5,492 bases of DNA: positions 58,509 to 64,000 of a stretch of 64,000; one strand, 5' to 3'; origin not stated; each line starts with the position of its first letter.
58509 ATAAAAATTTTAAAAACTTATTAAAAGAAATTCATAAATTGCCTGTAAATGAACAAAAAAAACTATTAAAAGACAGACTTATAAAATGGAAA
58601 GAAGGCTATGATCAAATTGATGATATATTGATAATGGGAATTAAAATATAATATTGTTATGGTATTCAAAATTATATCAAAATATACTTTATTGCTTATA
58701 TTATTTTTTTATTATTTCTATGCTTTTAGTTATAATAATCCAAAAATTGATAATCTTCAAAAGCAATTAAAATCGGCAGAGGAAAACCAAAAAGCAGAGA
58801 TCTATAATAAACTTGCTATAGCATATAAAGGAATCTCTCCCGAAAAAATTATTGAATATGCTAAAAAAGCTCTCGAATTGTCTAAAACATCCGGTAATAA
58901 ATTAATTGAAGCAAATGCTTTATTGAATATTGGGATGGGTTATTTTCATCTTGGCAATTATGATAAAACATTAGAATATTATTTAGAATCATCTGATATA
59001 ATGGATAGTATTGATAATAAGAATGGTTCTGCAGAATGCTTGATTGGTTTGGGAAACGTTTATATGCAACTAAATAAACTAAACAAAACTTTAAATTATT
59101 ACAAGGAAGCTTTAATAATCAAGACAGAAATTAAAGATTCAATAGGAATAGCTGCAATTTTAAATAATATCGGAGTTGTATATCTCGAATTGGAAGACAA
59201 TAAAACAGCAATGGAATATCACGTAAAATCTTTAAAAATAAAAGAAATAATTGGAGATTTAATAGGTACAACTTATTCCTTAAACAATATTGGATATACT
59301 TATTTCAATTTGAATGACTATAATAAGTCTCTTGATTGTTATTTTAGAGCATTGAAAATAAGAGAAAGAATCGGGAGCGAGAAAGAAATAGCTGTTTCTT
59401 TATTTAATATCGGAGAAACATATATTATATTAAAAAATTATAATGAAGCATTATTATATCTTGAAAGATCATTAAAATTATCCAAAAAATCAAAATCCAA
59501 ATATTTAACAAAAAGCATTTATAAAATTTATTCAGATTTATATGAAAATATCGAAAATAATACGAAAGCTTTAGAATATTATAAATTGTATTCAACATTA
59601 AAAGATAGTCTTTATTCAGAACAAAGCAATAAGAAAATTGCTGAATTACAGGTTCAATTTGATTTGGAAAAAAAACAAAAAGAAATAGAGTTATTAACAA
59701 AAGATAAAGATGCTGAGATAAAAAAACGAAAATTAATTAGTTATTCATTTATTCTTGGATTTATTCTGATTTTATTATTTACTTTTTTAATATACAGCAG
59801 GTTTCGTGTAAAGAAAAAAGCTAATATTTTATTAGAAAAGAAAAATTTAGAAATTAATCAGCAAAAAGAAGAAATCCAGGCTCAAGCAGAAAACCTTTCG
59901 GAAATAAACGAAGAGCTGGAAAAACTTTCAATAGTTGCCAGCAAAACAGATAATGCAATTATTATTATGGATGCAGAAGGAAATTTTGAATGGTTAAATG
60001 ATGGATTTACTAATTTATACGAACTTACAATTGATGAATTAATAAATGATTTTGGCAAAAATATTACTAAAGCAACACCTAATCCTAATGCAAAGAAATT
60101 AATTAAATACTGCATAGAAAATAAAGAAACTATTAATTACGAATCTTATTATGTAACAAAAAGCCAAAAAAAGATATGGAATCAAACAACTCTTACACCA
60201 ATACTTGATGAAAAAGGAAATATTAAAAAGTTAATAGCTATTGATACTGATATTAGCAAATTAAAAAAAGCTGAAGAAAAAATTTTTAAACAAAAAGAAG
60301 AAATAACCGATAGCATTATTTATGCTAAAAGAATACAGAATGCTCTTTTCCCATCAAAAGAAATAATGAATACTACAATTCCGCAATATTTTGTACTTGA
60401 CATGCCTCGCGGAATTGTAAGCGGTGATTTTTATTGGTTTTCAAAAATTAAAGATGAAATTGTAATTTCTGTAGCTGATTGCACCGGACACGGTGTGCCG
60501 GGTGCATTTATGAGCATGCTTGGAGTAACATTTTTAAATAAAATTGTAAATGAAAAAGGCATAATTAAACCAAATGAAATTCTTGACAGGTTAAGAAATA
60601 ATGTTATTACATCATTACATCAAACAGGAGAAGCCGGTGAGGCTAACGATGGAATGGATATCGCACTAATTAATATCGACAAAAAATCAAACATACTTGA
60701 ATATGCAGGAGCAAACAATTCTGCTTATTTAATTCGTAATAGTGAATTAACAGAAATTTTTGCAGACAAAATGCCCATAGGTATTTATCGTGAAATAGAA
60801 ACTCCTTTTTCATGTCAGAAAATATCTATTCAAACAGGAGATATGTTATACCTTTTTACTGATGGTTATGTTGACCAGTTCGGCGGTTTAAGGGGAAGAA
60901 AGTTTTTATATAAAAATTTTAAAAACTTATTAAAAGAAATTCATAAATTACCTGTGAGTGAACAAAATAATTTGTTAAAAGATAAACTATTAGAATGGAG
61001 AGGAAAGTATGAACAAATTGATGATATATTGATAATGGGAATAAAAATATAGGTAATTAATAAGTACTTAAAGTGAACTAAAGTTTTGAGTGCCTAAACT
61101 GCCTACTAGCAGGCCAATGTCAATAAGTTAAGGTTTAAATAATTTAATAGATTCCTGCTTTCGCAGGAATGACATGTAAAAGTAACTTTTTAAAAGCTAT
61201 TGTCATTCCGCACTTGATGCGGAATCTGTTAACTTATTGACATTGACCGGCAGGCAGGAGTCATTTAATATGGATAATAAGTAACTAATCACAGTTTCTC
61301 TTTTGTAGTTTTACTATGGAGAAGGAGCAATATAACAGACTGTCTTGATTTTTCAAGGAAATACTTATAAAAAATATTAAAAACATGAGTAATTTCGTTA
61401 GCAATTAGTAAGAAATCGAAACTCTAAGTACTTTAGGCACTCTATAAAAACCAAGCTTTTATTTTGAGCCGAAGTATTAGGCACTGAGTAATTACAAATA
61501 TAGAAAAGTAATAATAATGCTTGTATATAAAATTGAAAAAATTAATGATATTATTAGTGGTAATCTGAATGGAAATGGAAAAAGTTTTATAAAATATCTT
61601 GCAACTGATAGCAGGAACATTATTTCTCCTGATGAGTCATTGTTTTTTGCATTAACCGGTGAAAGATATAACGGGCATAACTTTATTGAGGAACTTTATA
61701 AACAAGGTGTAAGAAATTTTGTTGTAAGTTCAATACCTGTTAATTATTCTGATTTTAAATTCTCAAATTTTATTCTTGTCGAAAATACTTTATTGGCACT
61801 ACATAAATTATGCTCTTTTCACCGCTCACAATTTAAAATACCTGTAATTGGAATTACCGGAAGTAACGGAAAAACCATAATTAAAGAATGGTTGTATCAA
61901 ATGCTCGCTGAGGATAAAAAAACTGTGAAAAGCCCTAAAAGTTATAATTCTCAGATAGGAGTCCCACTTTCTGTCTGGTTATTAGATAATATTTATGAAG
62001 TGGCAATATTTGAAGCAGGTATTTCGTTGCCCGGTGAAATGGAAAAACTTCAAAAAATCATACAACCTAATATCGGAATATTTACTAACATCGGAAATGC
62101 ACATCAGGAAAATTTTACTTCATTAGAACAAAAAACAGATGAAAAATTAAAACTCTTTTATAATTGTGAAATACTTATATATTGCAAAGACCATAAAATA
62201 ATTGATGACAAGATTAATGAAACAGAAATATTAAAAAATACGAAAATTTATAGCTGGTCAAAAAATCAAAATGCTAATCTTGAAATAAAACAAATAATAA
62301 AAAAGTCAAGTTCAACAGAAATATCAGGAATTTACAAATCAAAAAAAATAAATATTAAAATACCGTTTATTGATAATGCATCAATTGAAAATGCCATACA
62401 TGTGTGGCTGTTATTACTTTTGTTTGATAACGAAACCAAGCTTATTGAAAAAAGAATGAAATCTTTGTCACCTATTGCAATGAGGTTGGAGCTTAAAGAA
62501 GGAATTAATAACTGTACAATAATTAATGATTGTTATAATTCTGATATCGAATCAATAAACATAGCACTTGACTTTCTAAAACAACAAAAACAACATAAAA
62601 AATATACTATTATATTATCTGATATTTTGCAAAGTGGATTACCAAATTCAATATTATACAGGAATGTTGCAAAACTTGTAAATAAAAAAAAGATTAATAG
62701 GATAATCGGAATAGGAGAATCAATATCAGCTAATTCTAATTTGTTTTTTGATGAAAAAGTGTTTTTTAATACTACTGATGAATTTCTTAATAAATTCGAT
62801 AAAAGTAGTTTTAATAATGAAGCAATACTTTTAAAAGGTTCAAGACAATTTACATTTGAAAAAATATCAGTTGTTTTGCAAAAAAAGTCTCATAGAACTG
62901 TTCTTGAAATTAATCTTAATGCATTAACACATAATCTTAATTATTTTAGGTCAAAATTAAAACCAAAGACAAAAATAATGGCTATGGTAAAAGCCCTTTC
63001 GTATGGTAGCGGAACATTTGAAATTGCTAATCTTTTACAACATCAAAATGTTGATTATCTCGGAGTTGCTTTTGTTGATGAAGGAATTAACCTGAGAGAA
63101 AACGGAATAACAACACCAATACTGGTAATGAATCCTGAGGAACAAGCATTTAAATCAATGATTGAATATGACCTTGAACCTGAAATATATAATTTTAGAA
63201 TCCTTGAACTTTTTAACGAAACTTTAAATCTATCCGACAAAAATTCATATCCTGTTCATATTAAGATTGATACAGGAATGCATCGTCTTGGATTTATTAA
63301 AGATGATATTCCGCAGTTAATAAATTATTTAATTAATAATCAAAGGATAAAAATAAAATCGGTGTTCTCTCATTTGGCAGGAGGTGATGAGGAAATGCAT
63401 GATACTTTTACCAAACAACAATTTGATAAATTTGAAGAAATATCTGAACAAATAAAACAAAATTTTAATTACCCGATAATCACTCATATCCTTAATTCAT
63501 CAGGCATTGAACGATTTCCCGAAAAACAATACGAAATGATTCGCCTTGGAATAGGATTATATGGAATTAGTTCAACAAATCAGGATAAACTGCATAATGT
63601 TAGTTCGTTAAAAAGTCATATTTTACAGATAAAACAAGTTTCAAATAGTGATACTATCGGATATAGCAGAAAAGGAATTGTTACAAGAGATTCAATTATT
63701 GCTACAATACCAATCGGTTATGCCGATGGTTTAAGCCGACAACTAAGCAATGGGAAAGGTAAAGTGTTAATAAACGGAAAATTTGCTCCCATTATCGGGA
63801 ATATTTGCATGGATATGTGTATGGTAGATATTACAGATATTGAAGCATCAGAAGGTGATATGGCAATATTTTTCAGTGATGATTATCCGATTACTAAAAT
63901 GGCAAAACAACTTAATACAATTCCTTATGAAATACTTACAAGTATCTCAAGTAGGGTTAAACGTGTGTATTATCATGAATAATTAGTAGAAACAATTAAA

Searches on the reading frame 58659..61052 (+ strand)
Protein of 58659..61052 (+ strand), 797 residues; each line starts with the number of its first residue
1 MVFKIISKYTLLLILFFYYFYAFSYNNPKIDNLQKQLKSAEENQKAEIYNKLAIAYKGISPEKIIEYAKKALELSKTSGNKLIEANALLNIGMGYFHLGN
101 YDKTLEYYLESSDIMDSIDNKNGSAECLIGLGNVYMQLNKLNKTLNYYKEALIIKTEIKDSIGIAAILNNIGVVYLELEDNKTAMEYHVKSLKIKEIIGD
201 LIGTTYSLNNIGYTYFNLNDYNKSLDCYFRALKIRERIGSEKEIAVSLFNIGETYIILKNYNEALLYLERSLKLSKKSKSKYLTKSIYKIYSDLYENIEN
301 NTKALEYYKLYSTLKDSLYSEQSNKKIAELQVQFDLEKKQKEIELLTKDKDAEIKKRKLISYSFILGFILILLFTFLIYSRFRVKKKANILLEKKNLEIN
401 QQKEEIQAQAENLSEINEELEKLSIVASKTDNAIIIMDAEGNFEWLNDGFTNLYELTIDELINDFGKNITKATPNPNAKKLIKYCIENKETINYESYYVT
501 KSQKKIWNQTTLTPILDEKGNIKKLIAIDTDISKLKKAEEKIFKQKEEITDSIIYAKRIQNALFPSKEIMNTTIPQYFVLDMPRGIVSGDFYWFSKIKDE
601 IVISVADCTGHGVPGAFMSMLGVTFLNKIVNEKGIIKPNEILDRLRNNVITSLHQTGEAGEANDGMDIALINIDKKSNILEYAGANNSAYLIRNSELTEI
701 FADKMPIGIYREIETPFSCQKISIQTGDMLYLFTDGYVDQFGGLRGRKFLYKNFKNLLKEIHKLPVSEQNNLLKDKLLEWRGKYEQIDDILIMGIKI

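Call 24: search_protein_families(library=pfam, proteins=[window:58659-61052:+])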
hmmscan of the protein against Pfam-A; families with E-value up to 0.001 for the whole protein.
window:58659-61052:+ (797 aa): 11 families
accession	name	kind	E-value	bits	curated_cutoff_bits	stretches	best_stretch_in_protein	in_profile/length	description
PF13424.12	TPR_12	-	7.6e-34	116.2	30.1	3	207-277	5-77/77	Tetratricopeptide repeat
PF00515.34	TPR_1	-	8.4e-27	92.3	27.8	4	207-235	3-31/34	Tetratricopeptide repeat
PF07228.17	SpoIIE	-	3.8e-23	82.9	25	1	600-796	4-190/192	Stage II sporulation protein E (SpoIIE)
PF13374.12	TPR_10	-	4.1e-22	77.9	27.5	1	204-238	1-35/42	Tetratricopeptide repeat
PF07719.23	TPR_2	-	6.7e-18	63.7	27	1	247-276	3-32/34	Tetratricopeptide repeat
PF13181.12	TPR_8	-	1.2e-15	56.7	25.7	1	247-277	3-33/34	Tetratricopeptide repeat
PF13426.13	PAS_9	-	1.8e-12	47.9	27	1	432-533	2-102/103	PAS domain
PF17874.7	TPR_MalT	-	5e-11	42.9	45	1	60-196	16-153/336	MalT-like TPR region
PF13176.12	TPR_7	-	2.5e-10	40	27.9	0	247-277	1-31/36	Tetratricopeptide repeat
PF08448.16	PAS_4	-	1.4e-05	25.7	23.1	1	431-535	5-108/110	PAS fold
PF13414.12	TPR_11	-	4.4e-05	23.5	26.8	0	212-235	1-24/42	TPR repeat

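Call 62: find_homologous_proteins(query=window:58659-61052:+, max_evalue=1e-40)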
Query window:58659-61052:+ (797 aa): 588 proteins with E <= 1e-40 among 8000 candidates; the best 120 are listed.
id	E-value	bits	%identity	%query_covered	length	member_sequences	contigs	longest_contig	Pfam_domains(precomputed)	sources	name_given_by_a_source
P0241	0.0e+0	1723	100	100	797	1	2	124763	PF13426.14,PF17874.8,PF00515.35,PF13424.13,PF13176.13,PF08448.17,PF13181.13,PF07228.18,PF07719.24,PF13374.13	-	-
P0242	8.2e-270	916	58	95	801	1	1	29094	PF08447.19,PF13426.14,PF00515.35,PF13424.13,PF13176.13,PF08448.17,PF14938.13,PF13181.13,PF07228.18,PF07719.24,PF13374.13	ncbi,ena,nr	ncbi:MAG: tetratricopeptide repeat protein [Bacteroidales bacterium]|nr:tetratricopeptide repeat pro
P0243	5.1e-234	797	48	94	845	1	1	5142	PF13426.14,PF13176.13,PF13374.13,PF08447.19,PF00515.35,PF13424.13,PF08448.17,PF00989.32,PF13181.13,PF07228.18,PF07719.24,PF13174.13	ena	-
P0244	3.3e-232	791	87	52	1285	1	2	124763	PF13426.14,PF07495.20,PF07494.18,PF08448.17,PF07228.18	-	-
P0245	4.8e-217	741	46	100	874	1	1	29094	PF13426.14,PF13431.13,PF13176.13,PF24885.2,PF13374.13,PF08447.19,PF17874.8,PF00515.35,PF13424.13,PF28559.1,PF13181.13,PF07228.18,PF07719.24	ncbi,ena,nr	ncbi:MAG: tetratricopeptide repeat protein [Bacteroidales bacterium]|nr:tetratricopeptide repeat pro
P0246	6.6e-216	737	45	99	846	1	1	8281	PF13426.14,PF13414.13,PF13176.13,PF24885.2,PF13374.13,PF10516.16,PF17874.8,PF00515.35,PF13424.13,PF28559.1,PF13432.13,PF13181.13,PF07228.18,PF07719.24,PF13174.13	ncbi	-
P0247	1.8e-211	723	78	54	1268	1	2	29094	PF13426.14,PF07495.20,PF23748.2,PF07494.18,PF07228.18,PF08450.19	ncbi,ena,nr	ncbi:MAG: SpoIIE family protein phosphatase [Bacteroidales bacterium]|nr:SpoIIE family protein phosp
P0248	1.3e-184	634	39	98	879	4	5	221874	PF13426.14,PF13431.13,PF13176.13,PF24885.2,PF13374.13,PF08447.19,PF17874.8,PF00515.35,PF13424.13,PF28559.1,PF08448.17,PF14938.13,PF13432.13,PF00989.32,PF13181.13,PF07228.18,PF07719.24,PF13174.13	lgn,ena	-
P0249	6.5e-182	625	37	99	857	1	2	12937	PF13426.14,PF13414.13,PF13176.13,PF24885.2,PF13428.13,PF13374.13,PF08447.19,PF17874.8,PF00515.35,PF13424.13,PF28559.1,PF08448.17,PF13432.13,PF00989.32,PF13181.13,PF07228.18,PF07719.24,PF13174.13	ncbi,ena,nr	ncbi:MAG: hypothetical protein C0594_09595 [Marinilabiliales bacterium]|nr:MAG: hypothetical protein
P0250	5.8e-181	622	41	94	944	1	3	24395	PF10602.16,PF13426.14,PF13431.13,PF13414.13,PF13176.13,PF24885.2,PF13428.13,PF13374.13,PF08447.19,PF10516.16,PF17874.8,PF00515.35,PF13424.13,PF08448.17,PF14938.13,PF13432.13,PF13181.13,PF07228.18,PF07719.24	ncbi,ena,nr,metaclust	ncbi:MAG: hypothetical protein A2046_16915 [Bacteroidetes bacterium GWA2_30_7]|nr:MAG: hypothetical 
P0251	1.8e-175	604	41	92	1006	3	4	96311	PF13426.14,PF13176.13,PF24885.2,PF13374.13,PF08447.19,PF17874.8,PF00515.35,PF13424.13,PF08448.17,PF14938.13,PF13432.13,PF00989.32,PF13181.13,PF07228.18,PF07719.24,PF13174.13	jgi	-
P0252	1.3e-166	574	44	71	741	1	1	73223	PF10602.16,PF13426.14,PF13176.13,PF24885.2,PF13428.13,PF13374.13,PF08447.19,PF10516.16,PF25068.3,PF13371.13,PF17874.8,PF00515.35,PF13424.13,PF08448.17,PF13432.13,PF00989.32,PF13181.13,PF07719.24,PF13174.13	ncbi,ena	-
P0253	2.7e-166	573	39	75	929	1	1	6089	PF10602.16,PF13426.14,PF13431.13,PF13414.13,PF10579.15,PF13176.13,PF24885.2,PF13374.13,PF10516.16,PF13371.13,PF17874.8,PF00515.35,PF04212.25,PF13424.13,PF14938.13,PF13432.13,PF13181.13,PF07228.18,PF07719.24,PF13174.13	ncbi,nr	ncbi:MAG: tetratricopeptide repeat protein, partial [Bacteroidia bacterium]|nr:tetratricopeptide rep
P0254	1.2e-164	568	38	89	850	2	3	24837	PF13426.14,PF13176.13,PF13428.13,PF13374.13,PF08447.19,PF17874.8,PF00515.35,PF13424.13,PF08448.17,PF00989.32,PF13181.13,PF07228.18,PF07719.24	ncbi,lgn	-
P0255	1.5e-164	567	40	92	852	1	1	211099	PF13426.14,PF17874.8,PF00515.35,PF13424.13,PF13176.13,PF08448.17,PF13181.13,PF07228.18,PF07719.24,PF13374.13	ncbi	-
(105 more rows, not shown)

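Call 63: find_encoding_contigs(protein=P0242, flank=10000, max_places=3)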
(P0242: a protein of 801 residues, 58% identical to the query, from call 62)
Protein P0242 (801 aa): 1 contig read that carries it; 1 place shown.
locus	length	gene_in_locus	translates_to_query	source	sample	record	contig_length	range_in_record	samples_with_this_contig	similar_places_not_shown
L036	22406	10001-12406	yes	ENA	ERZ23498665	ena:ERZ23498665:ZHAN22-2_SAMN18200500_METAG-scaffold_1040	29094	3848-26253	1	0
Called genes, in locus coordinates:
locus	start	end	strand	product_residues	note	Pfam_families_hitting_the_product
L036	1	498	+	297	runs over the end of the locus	PF02518:HATPase_c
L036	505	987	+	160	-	PF03975:CheD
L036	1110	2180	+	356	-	PF00072:Response_reg, PF01339:CheB_methylest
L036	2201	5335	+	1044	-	PF00072:Response_reg, PF00989:PAS, PF13188:PAS_8 (weak), PF13426:PAS_9, PF00989:PAS, PF13426:PAS_9, PF13426:PAS_9, PF07228:SpoIIE, +6 more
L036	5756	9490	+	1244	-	PF07494:Reg_prop (faint), PF07495:Y_Y_Y, PF08447:PAS_3 (weak), PF08448:PAS_4, PF13426:PAS_9, PF07228:SpoIIE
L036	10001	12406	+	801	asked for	PF13424:TPR_12, PF00515:TPR_1 (weak), PF07719:TPR_2 (weak), PF13424:TPR_12, PF08447:PAS_3 (weak), PF08448:PAS_4 (weak), PF13426:PAS_9, PF07228:SpoIIE, +4 more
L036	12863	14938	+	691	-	PF28559:TPR_SusR (weak), PF00515:TPR_1 (faint), PF07719:TPR_2 (faint), PF13181:TPR_8 (faint), PF13374:TPR_10 (faint), PF13176:TPR_7 (faint), PF13424:TPR_12, PF07228:SpoIIE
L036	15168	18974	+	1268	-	PF07494:Reg_prop (weak), PF23748:Beta-prop_LRRK2 (faint), PF08450:SGL (faint), PF07494:Reg_prop (weak), PF07495:Y_Y_Y, PF13426:PAS_9, PF07228:SpoIIE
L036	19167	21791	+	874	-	PF28559:TPR_SusR (weak), PF13181:TPR_8 (weak), PF13374:TPR_10 (weak), PF13424:TPR_12, PF00515:TPR_1, PF13424:TPR_12, PF13426:PAS_9, PF07228:SpoIIE, +8 more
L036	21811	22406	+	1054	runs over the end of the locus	PF07494:Reg_prop (faint), PF07495:Y_Y_Y, PF07228:SpoIIE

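Call 77: find_encoding_contigs(protein=P0246, flank=10000, max_places=3)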
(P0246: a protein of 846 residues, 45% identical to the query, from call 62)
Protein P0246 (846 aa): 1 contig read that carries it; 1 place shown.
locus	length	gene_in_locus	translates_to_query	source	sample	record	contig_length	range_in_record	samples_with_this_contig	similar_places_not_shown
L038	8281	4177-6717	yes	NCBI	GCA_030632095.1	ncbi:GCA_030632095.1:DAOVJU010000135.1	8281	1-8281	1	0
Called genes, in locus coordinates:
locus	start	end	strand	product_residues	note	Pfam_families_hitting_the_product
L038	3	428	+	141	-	?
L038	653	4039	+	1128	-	PF07494:Reg_prop (faint), PF07495:Y_Y_Y (weak), PF07228:SpoIIE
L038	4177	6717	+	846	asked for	PF13424:TPR_12, PF00515:TPR_1, PF13424:TPR_12, PF00515:TPR_1, PF13424:TPR_12, PF24885:TPR_NPHP3, PF13424:TPR_12, PF13426:PAS_9, +14 more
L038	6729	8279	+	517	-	?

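Call 78: find_encoding_contigs(protein=P0243, flank=10000, max_places=3)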
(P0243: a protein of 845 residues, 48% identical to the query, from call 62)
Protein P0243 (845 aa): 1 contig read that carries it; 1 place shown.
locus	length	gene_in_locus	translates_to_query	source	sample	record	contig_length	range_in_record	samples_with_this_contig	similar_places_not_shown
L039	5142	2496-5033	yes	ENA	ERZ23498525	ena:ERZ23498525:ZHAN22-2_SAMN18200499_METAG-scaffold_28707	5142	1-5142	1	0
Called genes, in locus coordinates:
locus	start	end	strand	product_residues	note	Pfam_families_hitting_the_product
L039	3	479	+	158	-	?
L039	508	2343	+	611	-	PF13570:Beta-prop_ACSF4 (faint), PF23414:Beta-prop_EML_2 (faint), PF25174:Beta-prop_THOC3 (faint), PF00400:WD40 (faint), PF13620:CarboxypepD_reg, PF13715:CarbopepD_reg_2, PF13860:FlgD_ig, PF18962:Por_Secre_tail, +1 more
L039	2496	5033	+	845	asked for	PF07719:TPR_2 (faint), PF13424:TPR_12, PF00515:TPR_1 (weak), PF13424:TPR_12, PF08447:PAS_3 (weak), PF08448:PAS_4, PF13426:PAS_9, PF07228:SpoIIE, +5 more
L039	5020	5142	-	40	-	?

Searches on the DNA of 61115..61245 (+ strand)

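Call 60: search_dna_similar(query=window:61115-61245:+, collection=plasmids, mode=distant, max_evalue=0.01)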
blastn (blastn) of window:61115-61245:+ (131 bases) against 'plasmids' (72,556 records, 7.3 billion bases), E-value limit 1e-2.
Records with a match: 1; places in all: 1; records where one place covers at least 80% of the query: 0.
Best place of each record, by identity: 80-90% 1.
By first word of the organism name: Hirschia 1.
By predicted mobility (MOB-suite, as given by PLSDB): non-mobilizable 1.
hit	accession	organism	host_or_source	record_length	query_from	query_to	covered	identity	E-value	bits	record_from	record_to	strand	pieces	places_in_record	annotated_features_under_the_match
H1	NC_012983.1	Hirschia baltica ATCC 49814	-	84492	45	92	37%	81.3%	8e-3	47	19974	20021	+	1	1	none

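Call 61: search_dna_similar(query=window:61115-61245:+, collection=phages, mode=distant, max_evalue=0.01)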
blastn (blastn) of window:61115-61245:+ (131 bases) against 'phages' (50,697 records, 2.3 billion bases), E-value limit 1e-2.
No match.

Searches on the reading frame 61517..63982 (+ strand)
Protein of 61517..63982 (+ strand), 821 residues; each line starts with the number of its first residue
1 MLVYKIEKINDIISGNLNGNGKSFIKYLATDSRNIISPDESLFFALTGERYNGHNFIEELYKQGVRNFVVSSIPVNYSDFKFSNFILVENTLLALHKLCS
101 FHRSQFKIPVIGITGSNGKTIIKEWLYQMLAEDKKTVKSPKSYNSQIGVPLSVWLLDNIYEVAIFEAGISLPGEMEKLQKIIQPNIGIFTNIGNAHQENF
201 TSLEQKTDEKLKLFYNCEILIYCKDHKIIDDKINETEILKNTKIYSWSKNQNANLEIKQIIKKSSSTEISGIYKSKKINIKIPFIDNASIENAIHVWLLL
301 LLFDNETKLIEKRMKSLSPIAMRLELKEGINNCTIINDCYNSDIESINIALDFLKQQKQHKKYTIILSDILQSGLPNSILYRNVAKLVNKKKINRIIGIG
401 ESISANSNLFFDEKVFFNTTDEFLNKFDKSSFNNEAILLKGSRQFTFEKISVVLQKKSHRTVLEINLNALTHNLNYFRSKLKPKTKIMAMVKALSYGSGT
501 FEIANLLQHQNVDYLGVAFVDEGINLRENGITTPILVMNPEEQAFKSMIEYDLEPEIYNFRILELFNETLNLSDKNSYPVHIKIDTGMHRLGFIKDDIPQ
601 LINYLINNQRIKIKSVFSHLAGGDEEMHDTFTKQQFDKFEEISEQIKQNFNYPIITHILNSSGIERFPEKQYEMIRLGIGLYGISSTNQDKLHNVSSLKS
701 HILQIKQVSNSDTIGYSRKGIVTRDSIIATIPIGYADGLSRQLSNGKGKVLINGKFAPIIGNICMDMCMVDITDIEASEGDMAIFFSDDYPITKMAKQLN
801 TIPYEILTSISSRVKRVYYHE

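Call 24: search_protein_families(library=pfam, proteins=[window:61517-63982:+])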
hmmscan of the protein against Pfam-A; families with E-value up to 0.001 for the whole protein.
window:61517-63982:+ (821 aa): 4 families
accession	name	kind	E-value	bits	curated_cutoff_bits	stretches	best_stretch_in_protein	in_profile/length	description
PF01168.26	Ala_racemase_N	-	7.3e-57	193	24.1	1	465-685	1-219/220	Alanine racemase, N-terminal domain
PF00842.27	Ala_racemase_C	-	2.6e-43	147.1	25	1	695-818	1-127/127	Alanine racemase, C-terminal domain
PF08245.18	Mur_ligase_M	-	8e-31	108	24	1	113-296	1-196/200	Mur ligase middle domain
PF02875.26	Mur_ligase_C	-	2.9e-05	25.3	28.4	1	322-442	1-126/127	Mur ligase, glutamate ligase domain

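Call 52: find_encoding_contigs(protein=window:61517-63982:+, flank=10000, max_places=3)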
Protein window:61517-63982:+ (821 aa): 3 contigs read that carry it; 3 places shown.
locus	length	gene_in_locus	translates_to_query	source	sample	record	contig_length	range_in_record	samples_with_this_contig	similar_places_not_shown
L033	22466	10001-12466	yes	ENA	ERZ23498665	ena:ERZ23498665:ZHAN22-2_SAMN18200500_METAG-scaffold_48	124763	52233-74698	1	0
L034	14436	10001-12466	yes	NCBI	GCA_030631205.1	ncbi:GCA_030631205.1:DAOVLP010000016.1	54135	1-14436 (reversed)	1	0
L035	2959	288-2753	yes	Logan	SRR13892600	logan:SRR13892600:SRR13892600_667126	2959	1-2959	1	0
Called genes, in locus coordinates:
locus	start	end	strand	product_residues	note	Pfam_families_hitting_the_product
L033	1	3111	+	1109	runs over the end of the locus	PF07494:Reg_prop (weak), PF08450:SGL (faint), PF23748:Beta-prop_LRRK2 (faint), PF07494:Reg_prop (weak), PF07495:Y_Y_Y, PF07228:SpoIIE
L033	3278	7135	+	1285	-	PF07494:Reg_prop (faint), PF07495:Y_Y_Y, PF08448:PAS_4 (weak), PF13426:PAS_9, PF07228:SpoIIE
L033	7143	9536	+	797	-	PF07719:TPR_2 (faint), PF17874:TPR_MalT, PF13424:TPR_12, PF00515:TPR_1 (weak), PF13424:TPR_12, PF08448:PAS_4 (weak), PF13426:PAS_9, PF07228:SpoIIE, +3 more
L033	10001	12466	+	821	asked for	PF08245:Mur_ligase_M, PF01168:Ala_racemase_N, PF00842:Ala_racemase_C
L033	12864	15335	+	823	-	PF08309:LVIVD (weak)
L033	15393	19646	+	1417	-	PF08126:Propeptide_C25, PF01364:Peptidase_C25, PF13229:Beta_helix, PF18962:Por_Secre_tail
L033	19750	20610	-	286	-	-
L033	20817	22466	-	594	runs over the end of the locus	PF02225:PA (faint), PF04389:Peptidase_M28, PF01546:Peptidase_M20 (weak), PF00595:PDZ, PF13180:PDZ_2, PF17820:PDZ_6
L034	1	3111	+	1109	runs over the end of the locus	PF07494:Reg_prop (weak), PF08450:SGL (faint), PF23748:Beta-prop_LRRK2 (faint), PF07494:Reg_prop (weak), PF07495:Y_Y_Y, PF07228:SpoIIE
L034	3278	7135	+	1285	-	PF07494:Reg_prop (faint), PF07495:Y_Y_Y, PF08448:PAS_4 (weak), PF13426:PAS_9, PF07228:SpoIIE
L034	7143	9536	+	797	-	PF07719:TPR_2 (faint), PF17874:TPR_MalT, PF13424:TPR_12, PF00515:TPR_1 (weak), PF13424:TPR_12, PF08448:PAS_4 (weak), PF13426:PAS_9, PF07228:SpoIIE, +3 more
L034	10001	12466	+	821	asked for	PF08245:Mur_ligase_M, PF01168:Ala_racemase_N, PF00842:Ala_racemase_C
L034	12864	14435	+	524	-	?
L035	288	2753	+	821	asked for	PF08245:Mur_ligase_M, PF01168:Ala_racemase_N, PF00842:Ala_racemase_C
